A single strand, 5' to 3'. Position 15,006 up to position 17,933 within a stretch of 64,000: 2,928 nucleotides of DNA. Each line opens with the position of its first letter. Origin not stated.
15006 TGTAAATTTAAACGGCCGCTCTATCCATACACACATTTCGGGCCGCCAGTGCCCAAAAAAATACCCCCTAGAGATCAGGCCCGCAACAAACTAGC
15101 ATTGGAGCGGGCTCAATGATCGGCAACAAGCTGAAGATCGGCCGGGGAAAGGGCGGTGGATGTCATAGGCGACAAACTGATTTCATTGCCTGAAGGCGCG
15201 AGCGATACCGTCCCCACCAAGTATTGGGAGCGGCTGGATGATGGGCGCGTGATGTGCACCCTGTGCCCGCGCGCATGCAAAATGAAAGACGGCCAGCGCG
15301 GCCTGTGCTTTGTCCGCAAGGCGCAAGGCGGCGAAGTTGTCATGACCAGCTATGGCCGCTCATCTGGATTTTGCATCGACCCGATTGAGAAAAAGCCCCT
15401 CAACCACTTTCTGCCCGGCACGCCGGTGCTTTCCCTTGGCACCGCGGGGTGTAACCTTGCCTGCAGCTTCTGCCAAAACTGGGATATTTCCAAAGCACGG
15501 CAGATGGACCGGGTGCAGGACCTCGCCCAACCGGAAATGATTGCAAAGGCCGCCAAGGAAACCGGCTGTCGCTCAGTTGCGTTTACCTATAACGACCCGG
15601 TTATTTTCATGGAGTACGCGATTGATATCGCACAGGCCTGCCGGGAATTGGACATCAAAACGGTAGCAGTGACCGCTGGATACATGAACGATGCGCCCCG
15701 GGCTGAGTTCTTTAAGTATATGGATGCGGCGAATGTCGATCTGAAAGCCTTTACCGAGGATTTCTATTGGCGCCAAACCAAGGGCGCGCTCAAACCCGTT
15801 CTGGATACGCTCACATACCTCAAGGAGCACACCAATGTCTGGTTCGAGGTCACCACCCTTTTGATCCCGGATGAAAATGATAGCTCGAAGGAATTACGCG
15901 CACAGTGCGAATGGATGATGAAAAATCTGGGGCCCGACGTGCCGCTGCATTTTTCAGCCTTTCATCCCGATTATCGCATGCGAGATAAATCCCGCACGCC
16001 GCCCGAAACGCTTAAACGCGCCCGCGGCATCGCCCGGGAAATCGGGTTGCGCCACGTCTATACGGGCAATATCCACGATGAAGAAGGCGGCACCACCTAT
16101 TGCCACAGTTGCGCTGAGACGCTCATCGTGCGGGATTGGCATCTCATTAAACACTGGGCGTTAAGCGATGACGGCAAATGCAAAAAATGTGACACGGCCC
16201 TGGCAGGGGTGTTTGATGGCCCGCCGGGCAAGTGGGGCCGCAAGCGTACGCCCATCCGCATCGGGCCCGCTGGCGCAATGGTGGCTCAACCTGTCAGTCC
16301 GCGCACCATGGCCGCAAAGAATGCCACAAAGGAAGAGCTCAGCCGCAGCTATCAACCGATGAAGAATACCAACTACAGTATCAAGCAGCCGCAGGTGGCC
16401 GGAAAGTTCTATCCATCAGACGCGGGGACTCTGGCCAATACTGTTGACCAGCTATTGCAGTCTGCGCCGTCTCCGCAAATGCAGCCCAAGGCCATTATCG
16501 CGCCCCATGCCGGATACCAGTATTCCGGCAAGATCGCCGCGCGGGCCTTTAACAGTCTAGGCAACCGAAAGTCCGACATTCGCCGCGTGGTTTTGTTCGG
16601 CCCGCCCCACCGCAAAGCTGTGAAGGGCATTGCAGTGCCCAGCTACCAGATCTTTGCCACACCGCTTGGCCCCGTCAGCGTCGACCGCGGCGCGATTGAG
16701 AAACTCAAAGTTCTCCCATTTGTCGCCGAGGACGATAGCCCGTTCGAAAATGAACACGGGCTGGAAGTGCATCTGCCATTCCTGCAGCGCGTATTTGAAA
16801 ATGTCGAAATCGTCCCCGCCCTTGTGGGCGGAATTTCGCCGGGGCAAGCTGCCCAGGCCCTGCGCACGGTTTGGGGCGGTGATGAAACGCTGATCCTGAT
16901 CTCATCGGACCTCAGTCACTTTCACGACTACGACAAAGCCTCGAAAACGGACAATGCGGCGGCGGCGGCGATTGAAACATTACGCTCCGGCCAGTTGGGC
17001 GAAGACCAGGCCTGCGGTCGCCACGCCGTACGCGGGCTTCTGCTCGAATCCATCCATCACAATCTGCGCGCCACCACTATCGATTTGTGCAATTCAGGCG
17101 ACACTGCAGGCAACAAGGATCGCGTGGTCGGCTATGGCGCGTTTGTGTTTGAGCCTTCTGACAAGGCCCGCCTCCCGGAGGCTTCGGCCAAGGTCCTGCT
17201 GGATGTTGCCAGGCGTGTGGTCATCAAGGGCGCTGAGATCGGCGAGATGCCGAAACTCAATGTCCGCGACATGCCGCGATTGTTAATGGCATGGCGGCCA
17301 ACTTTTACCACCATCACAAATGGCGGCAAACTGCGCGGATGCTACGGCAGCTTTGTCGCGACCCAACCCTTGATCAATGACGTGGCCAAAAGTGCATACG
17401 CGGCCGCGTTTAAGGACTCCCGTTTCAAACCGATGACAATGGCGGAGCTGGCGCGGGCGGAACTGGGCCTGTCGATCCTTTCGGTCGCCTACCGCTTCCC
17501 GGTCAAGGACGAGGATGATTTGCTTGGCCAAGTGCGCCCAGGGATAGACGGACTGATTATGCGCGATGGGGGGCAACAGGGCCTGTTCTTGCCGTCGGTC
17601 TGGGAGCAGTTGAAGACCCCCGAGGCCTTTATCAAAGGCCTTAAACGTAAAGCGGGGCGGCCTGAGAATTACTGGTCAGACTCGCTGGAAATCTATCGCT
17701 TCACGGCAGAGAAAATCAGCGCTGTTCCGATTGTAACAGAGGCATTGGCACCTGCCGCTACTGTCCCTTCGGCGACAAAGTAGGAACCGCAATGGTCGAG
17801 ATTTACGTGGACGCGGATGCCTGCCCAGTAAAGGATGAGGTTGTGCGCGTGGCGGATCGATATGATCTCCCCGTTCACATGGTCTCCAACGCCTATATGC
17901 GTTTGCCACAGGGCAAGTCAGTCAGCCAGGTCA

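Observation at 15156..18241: All three AmmeMemoRadiSam components fused in one 875-aa ORF, with YaiI immediately downstream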

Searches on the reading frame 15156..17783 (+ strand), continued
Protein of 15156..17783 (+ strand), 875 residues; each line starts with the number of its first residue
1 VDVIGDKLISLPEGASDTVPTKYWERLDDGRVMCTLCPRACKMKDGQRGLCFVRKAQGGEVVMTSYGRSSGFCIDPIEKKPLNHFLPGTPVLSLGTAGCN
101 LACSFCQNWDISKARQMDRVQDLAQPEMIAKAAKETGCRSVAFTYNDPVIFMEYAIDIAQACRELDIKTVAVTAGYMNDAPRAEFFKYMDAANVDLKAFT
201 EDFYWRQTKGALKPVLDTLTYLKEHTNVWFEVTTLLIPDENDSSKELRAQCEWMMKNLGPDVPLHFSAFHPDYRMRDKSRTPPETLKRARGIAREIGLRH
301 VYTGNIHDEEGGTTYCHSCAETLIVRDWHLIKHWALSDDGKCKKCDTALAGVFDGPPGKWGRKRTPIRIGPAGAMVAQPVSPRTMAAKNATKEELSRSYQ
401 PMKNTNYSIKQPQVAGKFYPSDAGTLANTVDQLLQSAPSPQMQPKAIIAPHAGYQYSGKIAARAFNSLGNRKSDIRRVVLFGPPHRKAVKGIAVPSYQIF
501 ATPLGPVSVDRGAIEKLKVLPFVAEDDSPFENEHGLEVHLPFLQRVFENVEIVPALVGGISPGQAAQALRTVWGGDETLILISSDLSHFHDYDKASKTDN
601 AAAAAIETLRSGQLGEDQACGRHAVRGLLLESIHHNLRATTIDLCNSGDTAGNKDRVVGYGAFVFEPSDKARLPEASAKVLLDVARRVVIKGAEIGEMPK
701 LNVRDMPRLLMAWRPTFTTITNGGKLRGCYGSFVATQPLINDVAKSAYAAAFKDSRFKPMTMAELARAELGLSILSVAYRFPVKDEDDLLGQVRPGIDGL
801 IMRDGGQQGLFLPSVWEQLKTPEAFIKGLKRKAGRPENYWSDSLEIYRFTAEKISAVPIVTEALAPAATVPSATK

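Call 68: fold_search(model_id=the predicted structure, library=pdb)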
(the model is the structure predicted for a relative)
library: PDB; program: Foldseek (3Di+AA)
matches with E <= 10: 1675; with E <= 0.001: 0
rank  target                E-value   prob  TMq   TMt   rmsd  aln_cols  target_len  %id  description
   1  6y1u_B                1.1e-02  0.84  0.40  0.24   9.9       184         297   17  Mycobacterium tuberculosis FtsZ-GDP in complex with 4-hydroxycoumarin (released 2021-06-09)
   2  3dqp                  1.2e-02  0.99  0.42  0.30   3.8       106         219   10  Crystal structure of the oxidoreductase ylbE from Lactococcus lactis, Northeast Structural Genomics Consortium Target KR (released 2008-09-09)
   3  1rlu_B                1.2e-02  0.93  0.43  0.26   9.6       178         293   15  Mycobacterium tuberculosis FtsZ in complex with GTP-gamma-S (released 2004-08-31)
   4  1ulz                  1.2e-02  0.82  0.39  0.16  19.6       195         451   15  Crystal structure of the biotin carboxylase subunit of pyruvate carboxylase (released 2004-03-09)
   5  2we7_A                1.5e-02  0.98  0.51  0.26   9.3       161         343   13  Crystal structure of Mycobacterium tuberculosis Rv0376c homologue from Mycobacterium smegmatis (released 2010-04-07)
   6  9tqc_I                1.7e-02  0.90  0.45  0.13  17.6       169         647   14  L. pneumophila 3-methylcrotonyl-CoA carboxylase holoenzyme A3B6 (released 2026-02-18)
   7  1rq2_B                1.8e-02  0.82  0.40  0.25  10.4       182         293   15  MYCOBACTERIUM TUBERCULOSIS FTSZ IN COMPLEX WITH CITRATE (released 2004-08-31)
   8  6ym1_B                2.2e-02  0.87  0.43  0.26   9.7       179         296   14  Mycobacterium tuberculosis FtsZ in complex with GDP (released 2021-04-14)
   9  2a35_B                2.2e-02  0.84  0.39  0.29   9.4       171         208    8  1.5 A Crystal Structure of a Protein of Unknown Function PA4017 from Pseudomonas aeruginosa PAO1, Possible Epimerase (released 2005-08-09)
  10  7wtd_D                2.3e-02  0.66  0.39  0.07  15.6       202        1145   12  Cryo-EM structure of human pyruvate carboxylase with acetyl-CoA in the intermediate state 1 (released 2022-11-09)
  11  5mq9_B                2.5e-02  0.93  0.45  0.42  14.0       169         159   14  Crystal structure of Rae1 (YacP) from Bacillus subtilis (W164L mutant) (released 2017-04-19)
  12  7c3v                  2.8e-02  0.92  0.36  0.18   6.0       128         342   14  Structure of a thermostable Alcohol dehydrogenase from Kluyveromyces polyspora(KpADH) (released 2021-05-19)
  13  2a35_A                3.2e-02  0.80  0.39  0.30   9.3       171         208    8  1.5 A Crystal Structure of a Protein of Unknown Function PA4017 from Pseudomonas aeruginosa PAO1, Possible Epimerase (released 2005-08-09)
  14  4jtf_B                3.2e-02  0.15  0.20  0.14  12.1       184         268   11  Crystal structure of F114R mutant of 3-deoxy-D-manno-octulosonate 8-phosphate synthase (KDO8PS) from Neisseria meningi (released 2013-06-26)
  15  3ho8_B                3.4e-02  0.93  0.39  0.07   4.1       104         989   14  Crystal Structure of S. aureus Pyruvate Carboxylase in complex with Coenzyme A (released 2009-06-30)
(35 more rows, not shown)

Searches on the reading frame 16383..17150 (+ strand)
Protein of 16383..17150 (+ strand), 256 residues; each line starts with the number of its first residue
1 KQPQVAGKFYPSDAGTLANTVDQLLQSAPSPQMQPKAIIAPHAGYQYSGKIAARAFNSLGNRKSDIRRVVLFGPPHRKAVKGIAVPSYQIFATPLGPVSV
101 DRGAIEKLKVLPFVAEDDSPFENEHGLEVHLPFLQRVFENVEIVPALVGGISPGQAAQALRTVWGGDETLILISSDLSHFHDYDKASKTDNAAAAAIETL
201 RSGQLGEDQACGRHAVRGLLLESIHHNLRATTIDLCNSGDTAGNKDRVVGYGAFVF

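Call 63: search_solved_structures(query=A3, max_evalue=0.001, show_alignments=1)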
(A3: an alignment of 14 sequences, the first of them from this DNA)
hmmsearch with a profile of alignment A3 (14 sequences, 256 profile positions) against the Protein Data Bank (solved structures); distinct sequences matched with E-value up to 0.001: 3.
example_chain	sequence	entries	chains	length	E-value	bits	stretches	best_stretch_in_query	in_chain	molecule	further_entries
3bcz_A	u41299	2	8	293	1.4e-45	158.9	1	1-254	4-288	Protein MEMO1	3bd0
7kq8_A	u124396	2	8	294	1.4e-45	158.8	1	1-254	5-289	Protein MEMO1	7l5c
7m8h_A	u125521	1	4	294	1.5e-43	152.2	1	1-254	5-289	Protein MEMO1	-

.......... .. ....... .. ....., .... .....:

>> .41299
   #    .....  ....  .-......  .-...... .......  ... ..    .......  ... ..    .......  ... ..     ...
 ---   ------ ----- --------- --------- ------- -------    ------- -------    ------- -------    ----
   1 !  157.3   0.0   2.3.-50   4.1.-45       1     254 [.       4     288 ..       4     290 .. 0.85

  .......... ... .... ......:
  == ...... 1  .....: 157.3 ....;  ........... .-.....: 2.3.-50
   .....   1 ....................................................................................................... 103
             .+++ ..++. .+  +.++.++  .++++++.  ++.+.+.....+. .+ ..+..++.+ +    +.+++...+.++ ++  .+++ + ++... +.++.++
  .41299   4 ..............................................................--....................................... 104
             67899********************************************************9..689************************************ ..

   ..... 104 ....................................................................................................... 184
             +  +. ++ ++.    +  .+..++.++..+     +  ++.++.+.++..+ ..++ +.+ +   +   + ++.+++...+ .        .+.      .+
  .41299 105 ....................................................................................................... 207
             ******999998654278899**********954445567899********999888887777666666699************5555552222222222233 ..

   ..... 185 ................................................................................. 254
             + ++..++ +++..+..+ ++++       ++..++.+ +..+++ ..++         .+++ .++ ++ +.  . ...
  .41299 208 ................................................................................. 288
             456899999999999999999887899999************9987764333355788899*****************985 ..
